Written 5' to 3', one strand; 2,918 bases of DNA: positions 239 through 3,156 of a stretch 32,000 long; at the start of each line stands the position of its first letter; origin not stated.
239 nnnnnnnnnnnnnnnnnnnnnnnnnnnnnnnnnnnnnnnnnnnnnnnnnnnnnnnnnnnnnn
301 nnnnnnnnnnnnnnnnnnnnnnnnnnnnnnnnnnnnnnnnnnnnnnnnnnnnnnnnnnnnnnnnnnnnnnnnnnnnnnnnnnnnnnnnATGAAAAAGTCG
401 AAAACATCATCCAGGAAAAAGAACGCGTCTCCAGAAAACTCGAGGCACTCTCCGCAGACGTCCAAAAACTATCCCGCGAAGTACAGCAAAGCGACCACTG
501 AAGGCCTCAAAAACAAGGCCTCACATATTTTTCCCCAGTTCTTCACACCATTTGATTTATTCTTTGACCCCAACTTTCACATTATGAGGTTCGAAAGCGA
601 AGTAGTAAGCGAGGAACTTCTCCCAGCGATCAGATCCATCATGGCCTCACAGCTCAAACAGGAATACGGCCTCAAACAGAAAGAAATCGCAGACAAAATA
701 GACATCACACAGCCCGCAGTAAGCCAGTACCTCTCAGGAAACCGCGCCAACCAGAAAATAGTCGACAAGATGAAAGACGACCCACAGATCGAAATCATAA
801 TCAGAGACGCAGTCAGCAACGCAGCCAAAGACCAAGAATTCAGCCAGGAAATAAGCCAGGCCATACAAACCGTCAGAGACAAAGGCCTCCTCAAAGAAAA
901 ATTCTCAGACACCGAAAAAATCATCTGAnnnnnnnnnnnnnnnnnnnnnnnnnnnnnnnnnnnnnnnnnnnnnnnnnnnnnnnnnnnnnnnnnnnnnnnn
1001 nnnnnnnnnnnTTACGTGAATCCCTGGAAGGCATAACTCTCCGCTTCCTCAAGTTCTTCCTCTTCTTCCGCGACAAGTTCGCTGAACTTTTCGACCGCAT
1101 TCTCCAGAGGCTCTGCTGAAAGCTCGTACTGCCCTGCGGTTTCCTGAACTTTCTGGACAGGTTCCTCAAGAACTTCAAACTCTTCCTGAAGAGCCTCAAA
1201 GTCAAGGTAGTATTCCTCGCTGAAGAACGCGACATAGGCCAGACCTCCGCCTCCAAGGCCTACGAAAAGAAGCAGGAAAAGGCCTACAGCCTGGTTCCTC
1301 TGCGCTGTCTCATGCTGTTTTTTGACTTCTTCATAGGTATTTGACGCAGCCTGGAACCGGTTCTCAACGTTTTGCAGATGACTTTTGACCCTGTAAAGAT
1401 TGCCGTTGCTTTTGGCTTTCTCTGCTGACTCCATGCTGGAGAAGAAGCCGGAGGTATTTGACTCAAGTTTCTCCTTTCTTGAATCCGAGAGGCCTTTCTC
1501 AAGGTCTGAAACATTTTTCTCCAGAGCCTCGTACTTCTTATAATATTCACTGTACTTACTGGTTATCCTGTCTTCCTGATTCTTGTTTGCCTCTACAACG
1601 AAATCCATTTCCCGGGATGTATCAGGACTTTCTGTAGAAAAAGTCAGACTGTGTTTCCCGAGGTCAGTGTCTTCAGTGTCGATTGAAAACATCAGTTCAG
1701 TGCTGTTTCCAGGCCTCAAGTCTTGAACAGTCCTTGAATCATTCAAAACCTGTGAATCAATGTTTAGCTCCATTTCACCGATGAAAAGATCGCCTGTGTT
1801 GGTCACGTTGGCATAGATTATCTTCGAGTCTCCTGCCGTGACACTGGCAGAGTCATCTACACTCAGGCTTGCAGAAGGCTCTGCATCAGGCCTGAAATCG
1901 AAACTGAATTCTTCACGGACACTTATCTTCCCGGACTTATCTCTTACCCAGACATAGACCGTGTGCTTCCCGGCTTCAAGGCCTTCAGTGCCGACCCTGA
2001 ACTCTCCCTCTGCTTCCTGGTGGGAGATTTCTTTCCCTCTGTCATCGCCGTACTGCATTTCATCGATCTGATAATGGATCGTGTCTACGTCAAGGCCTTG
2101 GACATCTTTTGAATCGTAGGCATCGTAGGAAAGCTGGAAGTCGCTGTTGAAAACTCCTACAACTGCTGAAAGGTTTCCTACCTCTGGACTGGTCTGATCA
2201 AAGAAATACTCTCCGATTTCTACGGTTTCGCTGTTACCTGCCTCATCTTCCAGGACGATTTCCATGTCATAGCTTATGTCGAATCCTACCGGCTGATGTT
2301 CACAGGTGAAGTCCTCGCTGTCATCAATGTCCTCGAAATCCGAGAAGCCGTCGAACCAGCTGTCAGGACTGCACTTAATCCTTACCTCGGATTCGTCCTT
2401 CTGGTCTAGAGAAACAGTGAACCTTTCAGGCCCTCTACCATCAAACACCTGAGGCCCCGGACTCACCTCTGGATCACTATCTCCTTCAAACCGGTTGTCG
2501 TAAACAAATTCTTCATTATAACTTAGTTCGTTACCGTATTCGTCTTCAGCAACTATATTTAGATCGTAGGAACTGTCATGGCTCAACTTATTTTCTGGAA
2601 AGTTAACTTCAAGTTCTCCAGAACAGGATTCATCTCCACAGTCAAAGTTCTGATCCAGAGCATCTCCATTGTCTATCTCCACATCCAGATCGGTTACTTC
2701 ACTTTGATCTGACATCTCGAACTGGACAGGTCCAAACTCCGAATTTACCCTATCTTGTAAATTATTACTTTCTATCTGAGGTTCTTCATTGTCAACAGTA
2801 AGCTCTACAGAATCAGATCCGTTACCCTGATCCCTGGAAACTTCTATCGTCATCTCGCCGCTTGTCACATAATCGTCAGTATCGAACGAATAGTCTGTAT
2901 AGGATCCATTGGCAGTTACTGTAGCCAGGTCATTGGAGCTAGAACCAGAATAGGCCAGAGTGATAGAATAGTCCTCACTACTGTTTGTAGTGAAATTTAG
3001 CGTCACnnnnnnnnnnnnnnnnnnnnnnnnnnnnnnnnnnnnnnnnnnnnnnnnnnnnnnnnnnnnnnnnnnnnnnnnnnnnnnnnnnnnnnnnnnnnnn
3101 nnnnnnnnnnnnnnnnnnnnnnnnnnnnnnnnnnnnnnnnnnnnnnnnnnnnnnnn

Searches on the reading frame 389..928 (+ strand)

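Call 57: search_protein_families(library=pfam, proteins=[window:389-928:+], max_evalue=1)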
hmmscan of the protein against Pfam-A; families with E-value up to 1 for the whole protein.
window:389-928:+ (179 aa): 16 families
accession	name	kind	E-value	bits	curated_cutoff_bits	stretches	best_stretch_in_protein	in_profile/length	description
PF01381.28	HTH_3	-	1.2e-06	28.9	23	1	89-127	4-43/55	Helix-turn-helix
PF24034.1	DUF7343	-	0.0016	18.7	27.6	1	94-124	17-48/62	Domain of unknown function (DUF7343)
PF13412.12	HTH_24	-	0.0035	17.3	21.9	1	88-115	11-38/48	Winged helix-turn-helix DNA-binding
PF13744.12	HTH_37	-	0.0055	16.9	27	1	90-118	27-55/80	Helix-turn-helix domain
PF17762.8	HTH_ParB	-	0.012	16.2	22.6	1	87-129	13-55/102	ParB HTH domain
PF08281.18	Sigma70_r4_2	-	0.013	15.6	25.7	1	89-116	21-48/54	Sigma-70, region 4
PF12802.13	MarR_2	-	0.025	15.2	27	1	94-115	20-41/61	MarR family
PF02226.22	Pico_P1A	-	0.028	14.9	21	1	139-164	33-58/68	Picornavirus coat protein (VP4)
PF01022.26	HTH_5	-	0.028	14.7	22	1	96-116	17-37/47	Bacterial regulatory protein, arsR family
PF04967.18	HTH_10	-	0.037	14.3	23.1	1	97-125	26-52/53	HTH DNA binding domain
PF15943.11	YdaS_toxin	-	0.038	14.2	30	1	97-119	11-33/65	Bacterial toxin YdaS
PF13560.12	HTH_31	-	0.058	14.2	27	1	88-119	8-39/64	Helix-turn-helix domain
PF04545.22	Sigma70_r4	-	0.11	12.4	24.1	1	92-114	18-40/50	Sigma-70, region 4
PF01047.28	MarR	-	0.14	12.5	24.6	1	88-113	11-36/59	MarR family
PF13384.12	HTH_23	-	0.16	12.3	24.6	1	88-116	12-39/50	Homeodomain-like domain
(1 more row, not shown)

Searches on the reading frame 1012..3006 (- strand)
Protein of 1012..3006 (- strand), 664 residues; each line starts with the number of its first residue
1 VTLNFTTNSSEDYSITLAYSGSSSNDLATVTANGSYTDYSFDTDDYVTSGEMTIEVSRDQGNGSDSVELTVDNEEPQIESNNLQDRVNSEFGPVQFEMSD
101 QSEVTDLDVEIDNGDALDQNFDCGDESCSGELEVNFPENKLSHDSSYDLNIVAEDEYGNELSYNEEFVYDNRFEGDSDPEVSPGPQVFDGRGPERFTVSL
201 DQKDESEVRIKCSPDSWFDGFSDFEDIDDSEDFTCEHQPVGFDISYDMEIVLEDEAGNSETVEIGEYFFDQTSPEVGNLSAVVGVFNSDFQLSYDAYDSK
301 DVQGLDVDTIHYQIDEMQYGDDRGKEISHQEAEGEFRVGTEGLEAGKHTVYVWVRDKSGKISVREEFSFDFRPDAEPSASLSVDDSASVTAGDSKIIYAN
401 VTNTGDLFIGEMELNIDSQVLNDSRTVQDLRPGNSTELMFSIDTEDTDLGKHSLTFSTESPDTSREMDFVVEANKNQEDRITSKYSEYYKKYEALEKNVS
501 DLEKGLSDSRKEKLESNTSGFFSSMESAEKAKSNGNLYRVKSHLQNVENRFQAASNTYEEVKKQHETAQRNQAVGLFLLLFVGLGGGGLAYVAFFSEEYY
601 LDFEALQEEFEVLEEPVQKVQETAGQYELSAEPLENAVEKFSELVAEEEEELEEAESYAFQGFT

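Call 44: search_protein_families(library=pfam, proteins=[window:1012-3006:-], max_evalue=0.001)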
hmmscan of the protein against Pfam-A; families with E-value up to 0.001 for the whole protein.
window:1012-3006:- (664 aa): 1 family
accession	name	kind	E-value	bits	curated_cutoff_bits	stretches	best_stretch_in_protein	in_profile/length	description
PF19077.6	Big_13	-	2e-05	25.5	27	0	321-369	48-98/102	Bacterial Ig-like domain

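Call 79: find_encoding_contigs(protein=window:1012-3006:-, flank=10000, max_places=1)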
Protein window:1012-3006:- (664 aa): 1 contig read that carries it; 1 place shown.
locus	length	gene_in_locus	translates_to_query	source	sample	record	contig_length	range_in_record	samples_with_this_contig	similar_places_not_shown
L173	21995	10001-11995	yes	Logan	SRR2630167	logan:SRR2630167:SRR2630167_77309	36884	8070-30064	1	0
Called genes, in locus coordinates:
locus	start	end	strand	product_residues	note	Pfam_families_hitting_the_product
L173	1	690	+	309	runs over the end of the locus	PF03133:TTL (faint), PF14397:ATPgrasp_ST (faint), PF14398:ATPgrasp_YheCD (weak), PF02655:ATP-grasp_3, PF02955:GSH-S_ATP, PF08443:RimK, PF14398:ATPgrasp_YheCD (weak)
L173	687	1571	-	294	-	PF14397:ATPgrasp_ST (faint), PF02655:ATP-grasp_3, PF02786:CPSase_L_D2 (faint), PF08443:RimK, PF02955:GSH-S_ATP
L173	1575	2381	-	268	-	-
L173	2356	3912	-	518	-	PF05552:MS_channel_1st_1 (weak), PF00924:MS_channel_2nd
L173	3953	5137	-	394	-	PF00009:GTP_EFTU, PF01926:MMR_HSR1 (weak), PF03193:RsgA_GTPase (faint), PF09173:eIF2_C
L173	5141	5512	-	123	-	PF01092:Ribosomal_S6e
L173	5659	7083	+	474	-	PF02386:TrkH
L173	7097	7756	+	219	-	PF02254:TrkA_N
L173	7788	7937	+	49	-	-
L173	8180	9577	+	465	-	PF00875:DNA_photolyase, PF03441:FAD_binding_7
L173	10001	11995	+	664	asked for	PF19077:Big_13 (faint)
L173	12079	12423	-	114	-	PF01381:HTH_3 (weak)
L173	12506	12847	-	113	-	-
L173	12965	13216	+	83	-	-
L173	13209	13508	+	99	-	-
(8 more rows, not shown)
